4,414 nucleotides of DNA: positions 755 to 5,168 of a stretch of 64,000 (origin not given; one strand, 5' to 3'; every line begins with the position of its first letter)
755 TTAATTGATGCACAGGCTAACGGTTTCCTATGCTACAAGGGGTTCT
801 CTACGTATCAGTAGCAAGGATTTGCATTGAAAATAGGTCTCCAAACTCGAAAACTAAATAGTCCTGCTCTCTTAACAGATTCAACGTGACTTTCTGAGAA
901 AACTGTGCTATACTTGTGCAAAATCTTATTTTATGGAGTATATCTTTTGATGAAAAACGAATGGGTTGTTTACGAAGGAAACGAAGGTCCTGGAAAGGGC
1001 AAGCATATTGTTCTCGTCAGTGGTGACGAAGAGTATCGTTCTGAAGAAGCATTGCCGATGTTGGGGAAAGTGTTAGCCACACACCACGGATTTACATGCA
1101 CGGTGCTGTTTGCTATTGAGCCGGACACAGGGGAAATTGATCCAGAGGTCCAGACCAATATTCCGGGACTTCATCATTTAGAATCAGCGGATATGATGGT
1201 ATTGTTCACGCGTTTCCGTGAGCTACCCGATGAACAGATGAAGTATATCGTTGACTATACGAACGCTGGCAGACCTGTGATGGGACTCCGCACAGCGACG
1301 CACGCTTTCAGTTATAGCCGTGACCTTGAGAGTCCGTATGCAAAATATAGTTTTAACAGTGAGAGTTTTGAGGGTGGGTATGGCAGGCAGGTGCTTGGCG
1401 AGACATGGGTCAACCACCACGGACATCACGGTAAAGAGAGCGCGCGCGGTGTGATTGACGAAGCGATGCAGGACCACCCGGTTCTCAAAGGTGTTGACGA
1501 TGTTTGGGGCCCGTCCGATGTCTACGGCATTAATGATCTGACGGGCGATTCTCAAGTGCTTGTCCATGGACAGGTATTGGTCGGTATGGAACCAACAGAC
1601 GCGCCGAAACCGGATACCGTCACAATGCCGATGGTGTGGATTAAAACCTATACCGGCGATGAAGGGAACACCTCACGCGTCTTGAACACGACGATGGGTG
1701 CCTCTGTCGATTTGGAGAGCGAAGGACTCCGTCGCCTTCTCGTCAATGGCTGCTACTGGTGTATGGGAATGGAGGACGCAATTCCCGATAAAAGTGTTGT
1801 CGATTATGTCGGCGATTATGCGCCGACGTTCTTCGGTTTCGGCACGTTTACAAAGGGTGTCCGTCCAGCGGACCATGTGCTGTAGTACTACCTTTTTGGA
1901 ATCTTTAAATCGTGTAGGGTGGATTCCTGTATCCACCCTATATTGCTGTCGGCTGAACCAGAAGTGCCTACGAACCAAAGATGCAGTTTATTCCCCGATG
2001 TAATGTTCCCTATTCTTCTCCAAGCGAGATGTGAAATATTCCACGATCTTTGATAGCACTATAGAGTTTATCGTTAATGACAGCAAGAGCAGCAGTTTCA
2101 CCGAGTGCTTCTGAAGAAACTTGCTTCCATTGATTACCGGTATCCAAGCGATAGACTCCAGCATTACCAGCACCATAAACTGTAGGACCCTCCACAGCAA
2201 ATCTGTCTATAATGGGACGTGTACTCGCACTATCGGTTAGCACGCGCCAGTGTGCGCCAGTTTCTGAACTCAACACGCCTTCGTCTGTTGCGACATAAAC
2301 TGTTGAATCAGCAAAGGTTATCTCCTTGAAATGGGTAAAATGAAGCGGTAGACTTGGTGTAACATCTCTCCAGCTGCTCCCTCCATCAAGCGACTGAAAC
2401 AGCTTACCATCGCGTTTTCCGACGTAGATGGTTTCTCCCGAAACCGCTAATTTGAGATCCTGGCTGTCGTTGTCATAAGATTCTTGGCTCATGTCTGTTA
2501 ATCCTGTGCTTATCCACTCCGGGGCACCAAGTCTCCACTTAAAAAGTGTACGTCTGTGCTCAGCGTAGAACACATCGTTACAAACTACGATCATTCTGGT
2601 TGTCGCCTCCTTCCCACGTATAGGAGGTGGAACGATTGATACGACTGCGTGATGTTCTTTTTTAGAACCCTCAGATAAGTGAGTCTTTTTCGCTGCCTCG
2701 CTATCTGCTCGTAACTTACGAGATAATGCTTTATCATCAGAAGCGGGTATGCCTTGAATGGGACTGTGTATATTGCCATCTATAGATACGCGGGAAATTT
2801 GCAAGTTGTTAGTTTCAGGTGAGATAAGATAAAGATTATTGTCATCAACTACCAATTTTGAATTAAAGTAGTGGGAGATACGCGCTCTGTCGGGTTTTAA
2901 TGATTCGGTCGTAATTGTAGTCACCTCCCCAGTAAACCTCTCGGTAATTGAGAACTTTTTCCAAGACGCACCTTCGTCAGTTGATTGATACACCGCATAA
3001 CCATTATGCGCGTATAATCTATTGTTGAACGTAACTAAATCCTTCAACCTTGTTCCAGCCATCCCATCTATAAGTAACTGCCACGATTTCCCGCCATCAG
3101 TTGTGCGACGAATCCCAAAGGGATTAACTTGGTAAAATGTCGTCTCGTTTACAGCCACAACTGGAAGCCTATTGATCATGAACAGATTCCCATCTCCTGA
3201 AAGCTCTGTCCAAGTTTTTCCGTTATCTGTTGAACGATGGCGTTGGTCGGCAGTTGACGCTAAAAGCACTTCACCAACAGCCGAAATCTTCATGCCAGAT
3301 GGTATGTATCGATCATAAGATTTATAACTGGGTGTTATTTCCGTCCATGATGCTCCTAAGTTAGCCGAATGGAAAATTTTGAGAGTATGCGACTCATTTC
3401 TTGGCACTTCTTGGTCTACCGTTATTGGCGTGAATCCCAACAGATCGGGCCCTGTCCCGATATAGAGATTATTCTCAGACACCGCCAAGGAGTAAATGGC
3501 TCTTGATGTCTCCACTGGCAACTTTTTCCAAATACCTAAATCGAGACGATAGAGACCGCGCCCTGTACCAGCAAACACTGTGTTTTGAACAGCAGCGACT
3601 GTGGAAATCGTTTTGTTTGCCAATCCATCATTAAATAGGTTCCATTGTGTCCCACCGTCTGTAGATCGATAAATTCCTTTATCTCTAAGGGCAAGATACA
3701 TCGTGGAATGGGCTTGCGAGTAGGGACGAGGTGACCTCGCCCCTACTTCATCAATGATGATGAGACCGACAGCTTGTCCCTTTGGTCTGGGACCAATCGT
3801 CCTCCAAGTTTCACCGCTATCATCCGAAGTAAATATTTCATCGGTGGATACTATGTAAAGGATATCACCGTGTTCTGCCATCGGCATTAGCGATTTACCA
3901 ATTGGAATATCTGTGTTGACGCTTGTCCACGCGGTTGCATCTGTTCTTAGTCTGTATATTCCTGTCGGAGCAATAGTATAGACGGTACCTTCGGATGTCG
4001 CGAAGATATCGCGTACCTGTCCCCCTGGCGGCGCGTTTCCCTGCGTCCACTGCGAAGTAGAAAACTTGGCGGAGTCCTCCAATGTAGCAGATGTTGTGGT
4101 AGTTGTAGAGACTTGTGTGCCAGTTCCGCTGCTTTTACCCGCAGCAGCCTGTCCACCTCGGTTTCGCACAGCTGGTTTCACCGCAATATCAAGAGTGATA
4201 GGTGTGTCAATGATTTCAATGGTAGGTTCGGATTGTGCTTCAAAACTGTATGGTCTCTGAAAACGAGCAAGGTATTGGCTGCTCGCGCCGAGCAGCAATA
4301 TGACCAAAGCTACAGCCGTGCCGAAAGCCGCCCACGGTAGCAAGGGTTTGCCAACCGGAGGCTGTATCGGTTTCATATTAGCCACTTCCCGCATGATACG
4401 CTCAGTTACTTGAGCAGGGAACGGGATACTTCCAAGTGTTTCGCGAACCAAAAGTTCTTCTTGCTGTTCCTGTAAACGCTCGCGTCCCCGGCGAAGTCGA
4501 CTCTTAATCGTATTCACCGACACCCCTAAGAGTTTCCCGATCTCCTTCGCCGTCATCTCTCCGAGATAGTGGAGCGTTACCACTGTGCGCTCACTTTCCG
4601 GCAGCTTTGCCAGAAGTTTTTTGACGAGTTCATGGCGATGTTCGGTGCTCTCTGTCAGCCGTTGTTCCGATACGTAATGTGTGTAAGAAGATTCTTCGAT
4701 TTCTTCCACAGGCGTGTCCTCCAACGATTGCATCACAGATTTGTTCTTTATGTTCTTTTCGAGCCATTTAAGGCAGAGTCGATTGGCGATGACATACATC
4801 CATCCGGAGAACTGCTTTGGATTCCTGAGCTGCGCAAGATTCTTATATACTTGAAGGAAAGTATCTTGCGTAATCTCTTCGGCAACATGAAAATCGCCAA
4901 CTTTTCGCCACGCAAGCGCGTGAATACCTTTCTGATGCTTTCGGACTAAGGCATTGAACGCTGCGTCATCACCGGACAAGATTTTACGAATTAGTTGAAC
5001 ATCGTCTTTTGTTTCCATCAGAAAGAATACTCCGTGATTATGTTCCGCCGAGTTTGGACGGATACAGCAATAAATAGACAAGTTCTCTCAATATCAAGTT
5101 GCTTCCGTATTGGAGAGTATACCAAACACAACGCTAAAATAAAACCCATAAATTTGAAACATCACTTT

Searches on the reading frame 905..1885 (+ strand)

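Call 5: search_protein_families(library=pfam, proteins=[window:905-1885:+], max_evalue=0.001)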
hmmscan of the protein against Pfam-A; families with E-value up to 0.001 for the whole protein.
window:905-1885:+ (326 aa): 1 family
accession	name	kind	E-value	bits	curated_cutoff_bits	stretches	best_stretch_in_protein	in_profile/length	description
PF06283.17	ThuA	-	8.4e-08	33.2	33.4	1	90-286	46-209/209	Trehalose utilisation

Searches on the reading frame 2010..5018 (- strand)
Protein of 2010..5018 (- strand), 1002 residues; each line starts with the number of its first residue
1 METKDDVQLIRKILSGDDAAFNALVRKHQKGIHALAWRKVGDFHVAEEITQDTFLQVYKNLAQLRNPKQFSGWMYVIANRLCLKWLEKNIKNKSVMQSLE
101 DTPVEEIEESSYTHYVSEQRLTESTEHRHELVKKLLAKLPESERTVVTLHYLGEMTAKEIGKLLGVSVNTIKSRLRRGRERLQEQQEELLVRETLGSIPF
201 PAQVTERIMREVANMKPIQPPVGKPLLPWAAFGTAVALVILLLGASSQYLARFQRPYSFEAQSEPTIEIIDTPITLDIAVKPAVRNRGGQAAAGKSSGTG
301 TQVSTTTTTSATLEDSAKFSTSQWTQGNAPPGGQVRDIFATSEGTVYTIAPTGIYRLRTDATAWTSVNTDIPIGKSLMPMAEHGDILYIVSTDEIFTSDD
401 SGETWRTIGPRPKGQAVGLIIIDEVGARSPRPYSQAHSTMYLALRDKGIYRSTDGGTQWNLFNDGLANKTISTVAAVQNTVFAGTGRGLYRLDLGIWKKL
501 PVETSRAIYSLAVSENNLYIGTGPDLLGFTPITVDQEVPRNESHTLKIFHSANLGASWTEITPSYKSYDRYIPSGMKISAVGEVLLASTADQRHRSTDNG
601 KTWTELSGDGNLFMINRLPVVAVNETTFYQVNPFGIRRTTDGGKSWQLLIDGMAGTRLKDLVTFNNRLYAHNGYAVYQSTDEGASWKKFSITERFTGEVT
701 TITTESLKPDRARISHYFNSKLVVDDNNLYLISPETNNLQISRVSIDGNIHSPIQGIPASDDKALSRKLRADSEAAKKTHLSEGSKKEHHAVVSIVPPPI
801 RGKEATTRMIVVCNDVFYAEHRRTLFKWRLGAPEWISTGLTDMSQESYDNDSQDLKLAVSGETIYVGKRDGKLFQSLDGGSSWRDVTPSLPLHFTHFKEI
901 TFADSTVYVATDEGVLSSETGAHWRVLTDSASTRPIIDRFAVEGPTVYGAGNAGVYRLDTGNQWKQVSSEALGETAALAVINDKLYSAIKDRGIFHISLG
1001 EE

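Call 3: search_protein_families(library=pfam, proteins=[window:2010-5018:-], max_evalue=0.01)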
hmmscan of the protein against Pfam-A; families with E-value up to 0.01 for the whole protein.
window:2010-5018:- (1002 aa): 11 families
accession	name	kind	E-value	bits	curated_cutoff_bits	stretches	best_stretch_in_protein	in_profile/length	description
PF08281.18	Sigma70_r4_2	-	6.3e-17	61.4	25.7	1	130-182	2-54/54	Sigma-70, region 4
PF15902.12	Sortilin-Vps10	-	2.4e-13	50.1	33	1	637-712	4-83/446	Sortilin, neurotensin receptor 3,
PF04545.22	Sigma70_r4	-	2.7e-13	49.7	24.1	1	135-184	1-50/50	Sigma-70, region 4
PF04542.20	Sigma70_r2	-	9.7e-12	45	24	1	24-89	1-68/71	Sigma-70 region 2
PF19755.4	DUF6242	-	8e-10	39.4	29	1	624-686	163-217/217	Domain of unknown function (DUF6242)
PF07638.17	Sigma70_ECF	-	1.6e-07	31.8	21.1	1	8-186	6-183/185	ECF sigma factor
PF14870.12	PSII_BNR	-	1.1e-06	28.6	27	1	863-998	31-171/303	Photosynthesis system II assembly factor YCF48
PF02012.26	BNR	-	4.9e-06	26.2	27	0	595-604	2-11/12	BNR/Asp-box repeat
PF23366.1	Beta-prop_HVO_0234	-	0.00018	21.6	27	0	446-509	133-188/274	HVO_0234-like, beta propeller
PF15978.11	TnsD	-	0.0015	18.1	32.4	1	21-181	75-226/355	Tn7-like transposition protein D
PF20432.4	Xre-like-HTH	-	0.0035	18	25.8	1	154-191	23-59/63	Antitoxin Xre-like helix-turn-helix domain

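Call 65: search_protein_families(library=ncbifam, proteins=[window:2010-5018:-], max_evalue=1)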
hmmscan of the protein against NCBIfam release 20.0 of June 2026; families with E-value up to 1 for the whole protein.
window:2010-5018:- (1002 aa): 113 families (the best 25 are shown)
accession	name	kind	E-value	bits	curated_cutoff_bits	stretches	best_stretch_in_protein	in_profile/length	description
NF045728.1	glycosyl_F510_1955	equivalog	1.9e-33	115.7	175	5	857-995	98-244/246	F510_1955 family glycosylhydrolase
NF009166.1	PRK12513.1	equivalog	6.8e-32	110.7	206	1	2-187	5-187/193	RNA polymerase sigma factor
NF007223.0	PRK09641.1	equivalog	1.5e-31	109.7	209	1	7-187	6-185/187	RNA polymerase sigma factor SigW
NF004113.0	PRK05602.1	equivalog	1e-28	100.4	208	1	2-188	28-203/211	RNA polymerase sigma factor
NF009171.0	PRK12518.1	equivalog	1.2e-27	96.9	208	1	4-184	12-182/191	RNA polymerase sigma factor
TIGR02937.1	sigma70-ECF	superfamily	1.9e-27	95.9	42.9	1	20-185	2-164/165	sigma-70 family RNA polymerase sigma factor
TIGR02948.1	SigW_bacill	equivalog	3.8e-27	95.6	243.1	1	8-187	7-185/187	RNA polymerase sigma factor SigW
TIGR02985.1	Sig70_bacteroi1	subfamily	7.4e-27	94.5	126.4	1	20-185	2-161/162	RNA polymerase sigma-70 factor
NF008888.0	PRK11922.1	equivalog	7.7e-27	94.4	204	1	2-214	13-224/231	RNA polymerase sigma factor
NF007225.0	PRK09643.1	equivalog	1.9e-24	86.5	190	1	3-191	11-187/204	RNA polymerase sigma factor SigM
NF007216.0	PRK09638.1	equivalog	2e-24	86.3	194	1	3-184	2-172/180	RNA polymerase sigma factor SigY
TIGR02939.1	RpoE_Sigma70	equivalog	4.6e-24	85.5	236.15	1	3-188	4-188/190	RNA polymerase sigma factor RpoE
NF006930.0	PRK09415.1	subfamily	6.7e-24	84.7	198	1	19-187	16-176/179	RNA polymerase factor sigma C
TIGR02983.1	SigE-fam_strep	subfamily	5.5e-23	81.6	141.55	1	18-188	5-160/162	SigE family RNA polymerase sigma factor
TIGR02950.1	SigM_subfam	subfamily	7.9e-23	81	147.95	1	23-185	4-157/159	RNA polymerase sigma factor, SigM family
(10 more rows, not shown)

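Call 77: list_cluster_members(proteins=[P0268, window:2010-5018:-])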
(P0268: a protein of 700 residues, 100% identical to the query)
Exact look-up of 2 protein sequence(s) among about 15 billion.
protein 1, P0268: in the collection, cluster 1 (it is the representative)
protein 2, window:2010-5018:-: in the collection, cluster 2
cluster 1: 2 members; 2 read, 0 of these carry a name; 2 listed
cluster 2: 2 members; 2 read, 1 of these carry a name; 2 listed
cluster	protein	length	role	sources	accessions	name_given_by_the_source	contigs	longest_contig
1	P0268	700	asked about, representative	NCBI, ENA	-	-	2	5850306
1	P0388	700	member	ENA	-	-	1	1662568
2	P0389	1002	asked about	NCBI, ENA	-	-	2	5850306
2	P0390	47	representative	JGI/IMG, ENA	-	tRNA-dihydrouridine synthase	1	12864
